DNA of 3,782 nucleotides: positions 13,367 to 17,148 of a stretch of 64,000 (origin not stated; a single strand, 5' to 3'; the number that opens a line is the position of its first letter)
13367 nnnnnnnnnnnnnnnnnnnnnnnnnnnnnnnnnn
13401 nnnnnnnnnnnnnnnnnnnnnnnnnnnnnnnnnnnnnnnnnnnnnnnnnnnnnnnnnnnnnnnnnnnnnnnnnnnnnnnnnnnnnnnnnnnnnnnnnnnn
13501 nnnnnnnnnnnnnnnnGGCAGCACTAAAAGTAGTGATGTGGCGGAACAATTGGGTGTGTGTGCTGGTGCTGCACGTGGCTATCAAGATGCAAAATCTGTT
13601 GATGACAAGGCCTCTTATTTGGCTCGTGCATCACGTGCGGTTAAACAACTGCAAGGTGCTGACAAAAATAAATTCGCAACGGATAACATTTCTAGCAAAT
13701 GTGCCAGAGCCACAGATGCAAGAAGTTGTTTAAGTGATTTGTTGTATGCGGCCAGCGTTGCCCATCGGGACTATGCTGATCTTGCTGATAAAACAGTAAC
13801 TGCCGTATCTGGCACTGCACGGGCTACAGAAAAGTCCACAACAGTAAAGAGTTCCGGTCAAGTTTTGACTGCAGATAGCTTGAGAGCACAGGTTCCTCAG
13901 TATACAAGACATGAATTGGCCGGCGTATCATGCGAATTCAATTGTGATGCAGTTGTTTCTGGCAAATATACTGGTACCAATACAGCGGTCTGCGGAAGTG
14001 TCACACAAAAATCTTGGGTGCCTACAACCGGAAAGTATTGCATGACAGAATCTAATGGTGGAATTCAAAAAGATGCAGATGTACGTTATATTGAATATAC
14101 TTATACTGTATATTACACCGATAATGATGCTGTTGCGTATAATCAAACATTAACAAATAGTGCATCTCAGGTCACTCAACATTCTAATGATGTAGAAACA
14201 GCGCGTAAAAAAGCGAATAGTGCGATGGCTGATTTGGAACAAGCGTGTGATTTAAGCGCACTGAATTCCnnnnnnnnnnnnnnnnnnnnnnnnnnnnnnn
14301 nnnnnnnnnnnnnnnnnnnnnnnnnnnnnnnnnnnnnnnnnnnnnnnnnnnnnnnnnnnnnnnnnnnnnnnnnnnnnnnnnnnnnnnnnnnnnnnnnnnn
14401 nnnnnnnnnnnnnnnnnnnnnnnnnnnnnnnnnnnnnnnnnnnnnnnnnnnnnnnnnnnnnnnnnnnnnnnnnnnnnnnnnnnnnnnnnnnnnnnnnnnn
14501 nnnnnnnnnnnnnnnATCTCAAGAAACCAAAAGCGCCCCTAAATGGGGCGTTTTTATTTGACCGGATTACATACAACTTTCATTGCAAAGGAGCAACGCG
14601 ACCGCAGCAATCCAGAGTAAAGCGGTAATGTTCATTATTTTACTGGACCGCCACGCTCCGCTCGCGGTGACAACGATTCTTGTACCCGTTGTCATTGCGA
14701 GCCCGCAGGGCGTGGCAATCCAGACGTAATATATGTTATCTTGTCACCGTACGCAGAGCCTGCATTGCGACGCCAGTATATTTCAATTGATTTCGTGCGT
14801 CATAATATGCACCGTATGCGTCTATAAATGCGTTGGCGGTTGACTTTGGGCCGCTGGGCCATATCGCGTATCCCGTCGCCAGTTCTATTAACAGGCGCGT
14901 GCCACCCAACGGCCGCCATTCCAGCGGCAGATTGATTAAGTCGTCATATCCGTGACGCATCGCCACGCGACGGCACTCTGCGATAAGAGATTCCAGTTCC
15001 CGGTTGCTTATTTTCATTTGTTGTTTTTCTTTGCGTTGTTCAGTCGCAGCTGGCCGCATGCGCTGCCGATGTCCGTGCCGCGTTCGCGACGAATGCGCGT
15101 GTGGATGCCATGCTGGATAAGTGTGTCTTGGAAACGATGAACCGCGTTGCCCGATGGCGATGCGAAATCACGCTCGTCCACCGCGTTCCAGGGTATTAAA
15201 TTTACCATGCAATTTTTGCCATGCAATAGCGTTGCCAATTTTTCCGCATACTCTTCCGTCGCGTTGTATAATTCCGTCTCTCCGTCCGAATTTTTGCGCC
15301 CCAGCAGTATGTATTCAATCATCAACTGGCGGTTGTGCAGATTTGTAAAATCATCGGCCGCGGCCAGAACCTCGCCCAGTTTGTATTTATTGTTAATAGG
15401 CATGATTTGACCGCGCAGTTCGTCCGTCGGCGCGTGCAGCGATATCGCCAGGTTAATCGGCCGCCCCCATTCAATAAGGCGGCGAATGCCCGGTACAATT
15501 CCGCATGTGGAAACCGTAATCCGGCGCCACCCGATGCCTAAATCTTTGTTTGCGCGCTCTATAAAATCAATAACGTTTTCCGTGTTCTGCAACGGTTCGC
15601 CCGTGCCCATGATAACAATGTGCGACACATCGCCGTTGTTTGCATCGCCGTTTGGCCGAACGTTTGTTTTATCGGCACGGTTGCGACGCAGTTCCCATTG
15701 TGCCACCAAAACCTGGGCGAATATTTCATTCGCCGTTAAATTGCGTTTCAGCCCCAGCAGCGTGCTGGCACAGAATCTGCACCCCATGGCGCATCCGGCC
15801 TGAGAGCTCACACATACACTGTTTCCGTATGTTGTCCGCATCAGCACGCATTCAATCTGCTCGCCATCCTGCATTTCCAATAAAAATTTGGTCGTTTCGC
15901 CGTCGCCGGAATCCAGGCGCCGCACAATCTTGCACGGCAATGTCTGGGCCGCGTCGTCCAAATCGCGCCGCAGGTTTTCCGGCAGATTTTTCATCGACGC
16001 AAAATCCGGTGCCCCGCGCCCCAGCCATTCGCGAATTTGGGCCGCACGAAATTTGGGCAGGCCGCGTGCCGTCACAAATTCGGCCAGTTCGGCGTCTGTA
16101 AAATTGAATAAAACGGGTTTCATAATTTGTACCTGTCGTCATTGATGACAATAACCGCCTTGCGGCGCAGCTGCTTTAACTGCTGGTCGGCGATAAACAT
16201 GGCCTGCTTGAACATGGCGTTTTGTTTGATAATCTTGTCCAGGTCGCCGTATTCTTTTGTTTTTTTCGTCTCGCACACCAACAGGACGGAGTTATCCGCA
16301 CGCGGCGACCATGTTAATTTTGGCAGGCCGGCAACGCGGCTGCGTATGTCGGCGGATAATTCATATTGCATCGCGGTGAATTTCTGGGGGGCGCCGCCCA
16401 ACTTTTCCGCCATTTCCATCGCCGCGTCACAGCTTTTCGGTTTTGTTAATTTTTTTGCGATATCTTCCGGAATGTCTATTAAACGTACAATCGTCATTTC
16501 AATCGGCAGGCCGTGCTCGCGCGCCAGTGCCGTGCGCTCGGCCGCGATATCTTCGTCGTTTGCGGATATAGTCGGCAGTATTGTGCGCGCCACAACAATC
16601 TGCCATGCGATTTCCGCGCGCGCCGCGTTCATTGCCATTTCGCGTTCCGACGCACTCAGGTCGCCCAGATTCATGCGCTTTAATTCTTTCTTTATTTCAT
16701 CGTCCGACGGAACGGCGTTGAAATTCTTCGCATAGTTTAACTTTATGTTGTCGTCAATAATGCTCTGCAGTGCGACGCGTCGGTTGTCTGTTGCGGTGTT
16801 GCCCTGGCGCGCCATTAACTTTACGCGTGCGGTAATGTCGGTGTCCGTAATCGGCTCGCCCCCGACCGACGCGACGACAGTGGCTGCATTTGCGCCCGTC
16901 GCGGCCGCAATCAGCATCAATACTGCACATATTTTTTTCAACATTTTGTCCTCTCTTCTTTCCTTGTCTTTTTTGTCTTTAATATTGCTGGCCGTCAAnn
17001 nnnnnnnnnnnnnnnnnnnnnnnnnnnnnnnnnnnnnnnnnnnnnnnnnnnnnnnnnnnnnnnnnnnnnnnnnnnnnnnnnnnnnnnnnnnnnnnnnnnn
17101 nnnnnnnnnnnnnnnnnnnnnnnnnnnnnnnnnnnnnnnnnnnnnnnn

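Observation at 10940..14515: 1191-aa secreted Cys-rich giant protein with duplicated CxxYTSC..CG[SN]DFE[EL]CT..LFG modules and two glycine-zipper TM-like segments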

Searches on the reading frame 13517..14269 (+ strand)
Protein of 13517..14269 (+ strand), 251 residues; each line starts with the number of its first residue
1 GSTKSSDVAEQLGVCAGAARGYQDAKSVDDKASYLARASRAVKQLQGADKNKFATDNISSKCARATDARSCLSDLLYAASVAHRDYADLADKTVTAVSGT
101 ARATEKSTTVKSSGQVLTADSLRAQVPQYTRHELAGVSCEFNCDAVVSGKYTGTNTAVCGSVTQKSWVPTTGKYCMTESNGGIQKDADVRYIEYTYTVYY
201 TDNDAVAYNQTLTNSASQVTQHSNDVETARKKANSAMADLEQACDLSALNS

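Call 93: search_protein_families(library=pfam, proteins=[window:13517-14269:+], max_evalue=0.01)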
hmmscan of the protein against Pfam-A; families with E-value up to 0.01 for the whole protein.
window:13517-14269:+ (251 aa): 0 families

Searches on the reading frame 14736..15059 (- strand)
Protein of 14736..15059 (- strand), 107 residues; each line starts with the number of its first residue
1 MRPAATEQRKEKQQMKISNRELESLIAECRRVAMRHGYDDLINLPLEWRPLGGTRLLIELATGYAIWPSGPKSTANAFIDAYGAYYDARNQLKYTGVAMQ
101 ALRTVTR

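Call 65: search_protein_families(library=ncbifam, proteins=[window:14736-15059:-], max_evalue=1)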
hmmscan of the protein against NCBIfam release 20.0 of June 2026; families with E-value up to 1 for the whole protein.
window:14736-15059:- (107 aa): 1 family
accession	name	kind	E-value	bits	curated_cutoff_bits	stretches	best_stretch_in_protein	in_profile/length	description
NF050171.1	CDNTAsCap12CFB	equivalog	0.17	11.1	450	1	11-44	269-302/305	CBASS system CD-NTase-associated NAD(+) hydrolase Cap12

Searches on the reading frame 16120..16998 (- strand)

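Call 16: search_protein_families(library=pfam, proteins=[window:16120-16998:-], max_evalue=0.00001)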
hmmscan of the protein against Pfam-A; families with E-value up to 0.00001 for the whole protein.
window:16120-16998:- (292 aa): 0 families

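Call 65: search_protein_families(library=ncbifam, proteins=[window:16120-16998:-], max_evalue=1)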
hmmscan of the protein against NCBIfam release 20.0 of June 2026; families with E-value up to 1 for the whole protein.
window:16120-16998:- (292 aa): 1 family
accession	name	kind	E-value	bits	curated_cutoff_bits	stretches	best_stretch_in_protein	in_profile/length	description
NF000809.0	PRK00059.1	equivalog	0.019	14.4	303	1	37-107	33-120/336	peptidylprolyl isomerase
